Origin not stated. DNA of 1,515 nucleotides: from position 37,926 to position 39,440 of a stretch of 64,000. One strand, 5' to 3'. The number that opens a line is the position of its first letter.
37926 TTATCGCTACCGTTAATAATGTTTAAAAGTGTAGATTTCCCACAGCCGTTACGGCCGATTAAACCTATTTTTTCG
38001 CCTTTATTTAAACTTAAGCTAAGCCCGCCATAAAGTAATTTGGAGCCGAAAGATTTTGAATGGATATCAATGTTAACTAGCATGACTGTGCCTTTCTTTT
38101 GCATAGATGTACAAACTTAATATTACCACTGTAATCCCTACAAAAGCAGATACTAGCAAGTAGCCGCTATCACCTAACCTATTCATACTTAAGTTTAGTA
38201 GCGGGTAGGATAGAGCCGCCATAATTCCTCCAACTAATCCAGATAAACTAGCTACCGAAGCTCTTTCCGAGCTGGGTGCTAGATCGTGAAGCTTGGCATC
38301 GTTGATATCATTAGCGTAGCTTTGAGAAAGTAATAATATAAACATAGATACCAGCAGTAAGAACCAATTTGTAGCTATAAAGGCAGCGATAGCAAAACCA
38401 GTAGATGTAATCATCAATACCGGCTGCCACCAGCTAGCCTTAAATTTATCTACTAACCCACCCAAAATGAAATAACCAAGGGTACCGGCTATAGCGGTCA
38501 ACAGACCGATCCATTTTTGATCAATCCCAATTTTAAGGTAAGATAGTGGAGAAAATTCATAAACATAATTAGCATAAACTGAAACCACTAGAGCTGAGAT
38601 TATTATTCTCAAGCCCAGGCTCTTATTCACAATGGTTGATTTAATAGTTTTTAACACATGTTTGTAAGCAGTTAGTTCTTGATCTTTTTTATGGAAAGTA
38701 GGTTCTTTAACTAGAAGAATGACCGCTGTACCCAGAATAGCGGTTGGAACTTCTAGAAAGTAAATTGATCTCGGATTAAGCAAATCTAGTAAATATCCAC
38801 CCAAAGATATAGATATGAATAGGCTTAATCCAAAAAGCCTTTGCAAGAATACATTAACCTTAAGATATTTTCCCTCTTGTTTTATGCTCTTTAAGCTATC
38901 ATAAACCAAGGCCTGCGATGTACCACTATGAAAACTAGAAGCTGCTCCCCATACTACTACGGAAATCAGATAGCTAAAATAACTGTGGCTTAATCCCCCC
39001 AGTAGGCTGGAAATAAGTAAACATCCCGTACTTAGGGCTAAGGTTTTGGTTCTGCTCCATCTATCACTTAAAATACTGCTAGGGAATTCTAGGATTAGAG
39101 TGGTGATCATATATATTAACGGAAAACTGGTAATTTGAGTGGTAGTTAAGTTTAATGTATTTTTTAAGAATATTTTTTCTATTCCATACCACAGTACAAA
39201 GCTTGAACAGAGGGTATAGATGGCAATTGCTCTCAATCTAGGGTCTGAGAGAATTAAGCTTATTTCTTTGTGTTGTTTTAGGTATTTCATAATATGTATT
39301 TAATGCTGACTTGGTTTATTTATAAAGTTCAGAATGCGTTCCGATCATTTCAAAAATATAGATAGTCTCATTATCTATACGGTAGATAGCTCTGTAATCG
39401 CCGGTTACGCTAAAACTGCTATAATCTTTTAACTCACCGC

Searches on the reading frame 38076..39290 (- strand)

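Call 84: search_protein_families(library=pfam, proteins=[window:38076-39290:-], max_evalue=0.001)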
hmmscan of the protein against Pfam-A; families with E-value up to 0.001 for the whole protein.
window:38076-39290:- (405 aa): 1 family
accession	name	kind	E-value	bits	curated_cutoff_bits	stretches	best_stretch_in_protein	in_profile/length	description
PF07690.21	MFS_1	-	2.8e-33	115.7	33.4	2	27-361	9-346/347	Major Facilitator Superfamily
